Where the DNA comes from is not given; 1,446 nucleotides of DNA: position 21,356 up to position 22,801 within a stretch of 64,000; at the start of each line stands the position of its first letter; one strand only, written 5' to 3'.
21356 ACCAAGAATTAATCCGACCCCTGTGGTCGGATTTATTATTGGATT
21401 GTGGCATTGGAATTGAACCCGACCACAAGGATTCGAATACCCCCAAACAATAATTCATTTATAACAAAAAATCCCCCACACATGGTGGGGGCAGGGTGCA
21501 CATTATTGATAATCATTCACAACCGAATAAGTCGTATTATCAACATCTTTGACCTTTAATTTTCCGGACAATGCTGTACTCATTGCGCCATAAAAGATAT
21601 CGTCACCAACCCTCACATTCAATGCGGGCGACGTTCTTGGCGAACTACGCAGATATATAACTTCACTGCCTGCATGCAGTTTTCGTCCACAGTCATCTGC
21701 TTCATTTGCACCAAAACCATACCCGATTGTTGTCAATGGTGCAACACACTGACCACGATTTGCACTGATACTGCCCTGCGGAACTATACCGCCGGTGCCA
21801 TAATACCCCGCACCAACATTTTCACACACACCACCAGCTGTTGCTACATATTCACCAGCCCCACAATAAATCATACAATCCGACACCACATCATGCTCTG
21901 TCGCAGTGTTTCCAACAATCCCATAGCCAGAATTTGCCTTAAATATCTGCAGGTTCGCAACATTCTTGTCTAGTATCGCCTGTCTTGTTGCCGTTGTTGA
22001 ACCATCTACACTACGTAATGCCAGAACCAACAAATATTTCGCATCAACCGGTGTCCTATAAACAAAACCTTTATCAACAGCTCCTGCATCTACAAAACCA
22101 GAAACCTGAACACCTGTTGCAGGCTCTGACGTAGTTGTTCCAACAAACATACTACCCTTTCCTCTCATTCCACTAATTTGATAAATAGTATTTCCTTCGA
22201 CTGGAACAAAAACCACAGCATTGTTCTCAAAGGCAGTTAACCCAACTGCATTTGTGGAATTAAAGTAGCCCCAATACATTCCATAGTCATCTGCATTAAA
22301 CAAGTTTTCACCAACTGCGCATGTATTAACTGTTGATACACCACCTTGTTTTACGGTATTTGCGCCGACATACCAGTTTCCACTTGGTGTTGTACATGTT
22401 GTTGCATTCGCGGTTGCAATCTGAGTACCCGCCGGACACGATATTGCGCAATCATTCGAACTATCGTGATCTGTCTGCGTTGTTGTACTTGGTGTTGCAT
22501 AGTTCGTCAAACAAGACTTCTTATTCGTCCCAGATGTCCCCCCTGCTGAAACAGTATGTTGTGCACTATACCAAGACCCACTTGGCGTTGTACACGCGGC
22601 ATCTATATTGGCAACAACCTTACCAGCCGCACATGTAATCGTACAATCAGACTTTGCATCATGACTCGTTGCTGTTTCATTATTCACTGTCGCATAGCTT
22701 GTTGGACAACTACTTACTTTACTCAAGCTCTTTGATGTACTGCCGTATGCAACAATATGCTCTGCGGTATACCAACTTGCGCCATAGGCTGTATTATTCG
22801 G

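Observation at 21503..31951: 3482-aa secreted giant combining BspA-LRR, Listeria-Bacteroides repeats and about 1600 aa of eukaryote-like CXXC repeats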

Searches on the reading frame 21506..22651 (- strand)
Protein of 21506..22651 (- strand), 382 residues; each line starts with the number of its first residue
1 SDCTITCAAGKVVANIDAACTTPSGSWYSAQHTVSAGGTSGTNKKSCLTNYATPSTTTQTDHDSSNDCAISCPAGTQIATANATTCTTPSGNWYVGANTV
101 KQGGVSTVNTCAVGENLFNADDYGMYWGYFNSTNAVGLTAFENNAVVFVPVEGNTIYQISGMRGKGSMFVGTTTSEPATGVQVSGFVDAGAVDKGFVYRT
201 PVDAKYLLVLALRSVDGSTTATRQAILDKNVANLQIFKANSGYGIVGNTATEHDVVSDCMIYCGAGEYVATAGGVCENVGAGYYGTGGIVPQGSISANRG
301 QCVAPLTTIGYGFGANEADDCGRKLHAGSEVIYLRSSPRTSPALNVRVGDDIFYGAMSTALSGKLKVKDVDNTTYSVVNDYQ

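Call 8: search_protein_families(library=pfam, proteins=[window:21506-22651:-], max_evalue=10)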
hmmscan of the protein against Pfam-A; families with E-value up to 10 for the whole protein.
window:21506-22651:- (382 aa): 2 families
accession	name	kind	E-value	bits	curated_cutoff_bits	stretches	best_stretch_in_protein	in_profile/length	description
PF21641.3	NarE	-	0.18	12.5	27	1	56-101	52-98/120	NarE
PF15757.10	Amelotin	-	1.6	8.7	27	1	25-89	131-191/195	Amelotin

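Call 14: find_homologous_proteins(query=window:21506-22501:-, max_evalue=0.001)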
Query window:21506-22501:- (332 aa): 23 proteins with E <= 0.001 among 2540 candidates.
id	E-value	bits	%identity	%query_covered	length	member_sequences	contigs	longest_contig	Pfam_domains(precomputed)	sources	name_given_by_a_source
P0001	1.4e-114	401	60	98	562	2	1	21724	-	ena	-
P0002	4.9e-102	359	61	84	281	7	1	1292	-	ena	-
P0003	1.2e-87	312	56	85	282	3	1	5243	-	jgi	jgi:hypothetical protein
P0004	6.7e-73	264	52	42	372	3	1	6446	-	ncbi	-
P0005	2.0e-60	223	52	42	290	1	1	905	-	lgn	-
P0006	1.0e-55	207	50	42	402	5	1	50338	-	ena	-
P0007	4.4e-48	182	48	61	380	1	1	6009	-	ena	-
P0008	1.5e-41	161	68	37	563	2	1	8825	PF07699.20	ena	-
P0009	6.3e-41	159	65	38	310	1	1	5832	-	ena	-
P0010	5.4e-35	139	55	47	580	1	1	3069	PF01946.24,PF01266.31,PF01593.31,PF13450.13,PF00890.31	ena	-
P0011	7.6e-34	135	53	47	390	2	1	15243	-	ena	-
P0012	1.2e-33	135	53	47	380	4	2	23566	-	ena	-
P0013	4.3e-29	120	60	33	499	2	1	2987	PF07699.20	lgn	-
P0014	8.4e-29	119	61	34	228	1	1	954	-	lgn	-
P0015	1.9e-26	111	48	42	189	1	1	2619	-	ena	-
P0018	1.9e-24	104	51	32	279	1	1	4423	PF07699.20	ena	-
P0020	4.1e-20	90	36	56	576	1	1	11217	PF07699.20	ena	-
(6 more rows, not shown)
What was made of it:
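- On Unnamed Enterousia Cys-rich protein family (defined here): The best independent relatives score E 1e-114 to 1e-18 (call 14).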

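Call 41: predict_structure(alignment_id=A1)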
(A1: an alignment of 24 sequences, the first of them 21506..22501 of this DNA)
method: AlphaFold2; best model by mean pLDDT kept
length: 332 residues; sequences in the alignment: 24
mean_pLDDT: 76.9   pTM: 0.66
mean pLDDT of the five models: 76.9, 73.8, 71.5, 71.2, 65.4
residues with pLDDT >= 90: 63; 70-90: 174; 50-70: 74; < 50: 21
segments of 3 or more residues with pLDDT < 50: 1-11, 84-86, 89-91
pLDDT, mean of each block of 10 residues (from residue 1): 42 63 81 79 70 78 76 69 50 75 85 61 66 54 71 84 68 78 80 69 72 89 90 90 90 88 84 89 89 92 92 90 89 52
secondary structure, 60 per line:
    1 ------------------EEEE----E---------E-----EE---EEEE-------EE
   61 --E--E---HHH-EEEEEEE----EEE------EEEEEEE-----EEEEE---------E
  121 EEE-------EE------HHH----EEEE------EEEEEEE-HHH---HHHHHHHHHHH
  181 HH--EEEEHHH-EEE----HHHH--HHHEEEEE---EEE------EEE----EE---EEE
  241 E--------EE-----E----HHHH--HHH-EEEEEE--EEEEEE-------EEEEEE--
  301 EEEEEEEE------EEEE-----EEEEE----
elements in order: E19-22 E48-51 E74-80 E85-87 E94-100 E106-110 E120-123 E146-149 E156-162 H170-182 E185-188 E193-195 H200-203 E209-213 E217-219 E226-228 E238-241 H262-265 E272-277 E280-285 E293-298 E301-308 E315-318 E324-328
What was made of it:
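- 21932..22333 (-): Cys-poor beta-sandwich insert, aa 3207-3340, CBM/jelly-roll-like. AF2 (call 41).
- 21506..21874 (-): Conserved C-terminal module, aa 3360-3482 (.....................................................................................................-COOH). This is the hallmark of the family. AF2 pLDDT about 90 (call 41).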

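Call 46: fold_search(model_id=the predicted structure, library=pdb)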
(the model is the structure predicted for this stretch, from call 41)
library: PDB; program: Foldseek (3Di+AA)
matches with E <= 10: 502; with E <= 0.001: 0
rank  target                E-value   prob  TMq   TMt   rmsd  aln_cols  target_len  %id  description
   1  9vqm_D                1.0e-03  0.84  0.18  0.09  16.7       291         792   11  Cryo-EM structure of Elapor1WT in tetrameric form (released 2025-07-23)
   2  7vnn_A                4.8e-02  0.18  0.17  0.10  24.3       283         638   10  Complex structure of Clostridioides difficile enzymatic component (CDTa) and binding component (CDTb) pore with long s (released 2022-10-26)
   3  7k7j_A                6.6e-02  0.20  0.17  0.13  25.4       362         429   10  EphB6 receptor ectodomain (released 2021-04-07)
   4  4qaw_C                7.3e-02  0.18  0.14  0.09  16.3       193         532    9  Structure of modular Xyn30D from Paenibacillus barcinonensis (released 2014-10-08)
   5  9vql_A                9.0e-02  0.15  0.16  0.09  17.3       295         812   10  Cryo-EM structure of the dimeric Elapor1 mutant (released 2025-07-23)
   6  4qaw_B                9.5e-02  0.18  0.14  0.10  16.9       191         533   10  Structure of modular Xyn30D from Paenibacillus barcinonensis (released 2014-10-08)
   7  5a56_A                1.1e-01  0.54  0.15  0.06  10.4       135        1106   13  The structure of GH101 from Streptococcus pneumoniae TIGR4 in complex with 1-O-methyl-T-antigen (released 2015-09-02)
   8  4qaw_D                1.2e-01  0.15  0.14  0.10  16.3       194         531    9  Structure of modular Xyn30D from Paenibacillus barcinonensis (released 2014-10-08)
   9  4qb1                  1.2e-01  0.25  0.13  0.27  11.1       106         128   11  Structure of CBM35 from Paenibacillus barcinonensis (released 2014-10-08)
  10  2yc4_A                1.4e-01  0.44  0.16  0.33   9.8       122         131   14  Intraflagellar Transport Complex 25-27 from Chlamydomonas (released 2011-03-23)
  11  3a5v_A                1.4e-01  0.23  0.13  0.11  11.2       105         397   10  Crystal structure of alpha-galactosidase I from Mortierella vinacea (released 2009-08-25)
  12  2y38_A                1.4e-01  0.15  0.16  0.16  15.5       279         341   11  LAMININ ALPHA5 CHAIN N-TERMINAL FRAGMENT (released 2011-02-23)
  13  8xmz_A                1.7e-01  0.35  0.15  0.30  10.6       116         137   14  Crystal structure of a novel porphyran-binding carbohydrate binding module (released 2024-01-17)
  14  5a58_A                1.8e-01  0.35  0.16  0.06  13.0       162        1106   11  The structure of GH101 D764N mutant from Streptococcus pneumoniae TIGR4 in complex with serinyl T-antigen (released 2015-09-02)
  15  4e2g_B                1.8e-01  0.10  0.10  0.18  14.0       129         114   11  Crystal structure of Cupin fold protein Sthe2323 from Sphaerobacter thermophilus (released 2012-03-21)
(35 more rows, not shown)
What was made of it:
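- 22334..27139 (-): Cysteine-rich field, aa 1605-3206 (116 Cys). A mosaic of at least three recurring module types of ephrin-receptor-like / TNFR-like hairpin repeats. Elapor1 and EphB6 as top Foldseek PDB hits, for a model covering the last units of this field (call 46).
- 21932..22333 (-): Weak PDB hits to CBM35, CBM29, IFT25 and the GH101 CBM (call 46).
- On Ephrin_rec_like (PF07699, formerly GCC2_GCC3): Foldseek's top PDB hits are Elapor1 and EphB6, but at E >= 1e-3 (call 46).
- Closest known: Eukaryotic Ephrin_rec_like / TNFR-like cysteine-rich repeat proteins. Same: The AF2 model of the last repeats finds Elapor1 and EphB6 as top PDB matches (call 46).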

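Call 73: search_protein_families(library=ncbifam, proteins=[window:21506-22501:-], max_evalue=0.01)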
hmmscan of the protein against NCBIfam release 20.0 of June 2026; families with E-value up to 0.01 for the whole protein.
window:21506-22501:- (332 aa): 0 families

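Call 77: fold_search(model_id=the predicted structure, library=viral)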
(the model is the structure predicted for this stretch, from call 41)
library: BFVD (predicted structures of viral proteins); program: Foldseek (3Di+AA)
matches with E <= 10: 700; with E <= 0.001: 3
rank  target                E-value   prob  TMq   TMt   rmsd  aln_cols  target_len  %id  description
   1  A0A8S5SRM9            1.5e-05  1.00  0.31  0.13  12.6       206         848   21  Distal tail protein [Siphoviridae sp. ct5wd11]
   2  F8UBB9                1.3e-04  1.00  0.24  0.21   3.6       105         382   21  (no name in the UniProt tables at hand)
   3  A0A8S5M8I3            4.4e-04  1.00  0.27  0.11  21.0       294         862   15  Calcineurin-like phosphoesterase domain-containing protein [Siphoviridae sp. ctzVd36]
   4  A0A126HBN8            1.7e-03  1.00  0.28  0.20  10.6       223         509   16  Major tail protein extension [Lactococcus phage 936 group phage Phi109]
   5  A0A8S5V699            1.9e-03  1.00  0.23  0.39   7.2       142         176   13  Uncharacterized protein [Myoviridae sp. ct4uh47]
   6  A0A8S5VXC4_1          5.2e-03  0.99  0.22  0.09  11.4       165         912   18  (no name in the UniProt tables at hand)
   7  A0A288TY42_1          7.1e-03  0.99  0.22  0.07  10.4       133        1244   21  Putative tail fiber [Enterococcus phage EFP01]
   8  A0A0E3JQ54            7.5e-03  1.00  0.26  0.11   5.4       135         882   19  Uncharacterized protein [Bacillus phage Stahl]
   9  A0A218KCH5            7.5e-03  0.87  0.17  0.15  20.3       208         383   15  (no name in the UniProt tables at hand)
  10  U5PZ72                8.8e-03  1.00  0.25  0.12   7.1       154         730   24  Uncharacterized protein [Bacillus phage Page]
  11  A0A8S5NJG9            1.1e-02  0.84  0.26  0.14  20.0       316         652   10  Uncharacterized protein [Siphoviridae sp. ctiJI15]
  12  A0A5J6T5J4            1.2e-02  0.30  0.19  0.06  21.4       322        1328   13  (no name in the UniProt tables at hand)
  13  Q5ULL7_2              1.7e-02  0.85  0.24  0.09  18.3       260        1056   15  Orf97 [Lactobacillus phage LP65]
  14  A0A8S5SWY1            2.0e-02  0.99  0.22  0.15   5.7       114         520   12  Uncharacterized protein [Podoviridae sp. ctUm43]
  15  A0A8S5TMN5            2.0e-02  0.90  0.25  0.10  15.2       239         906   14  Distal tail protein [Siphoviridae sp. ctKgQ2]
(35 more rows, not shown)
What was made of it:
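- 21932..22333 (-): BFVD hits to phage distal-tail, tail-fibre and neck-passage decorations, best E 1.5e-5 (call 77).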
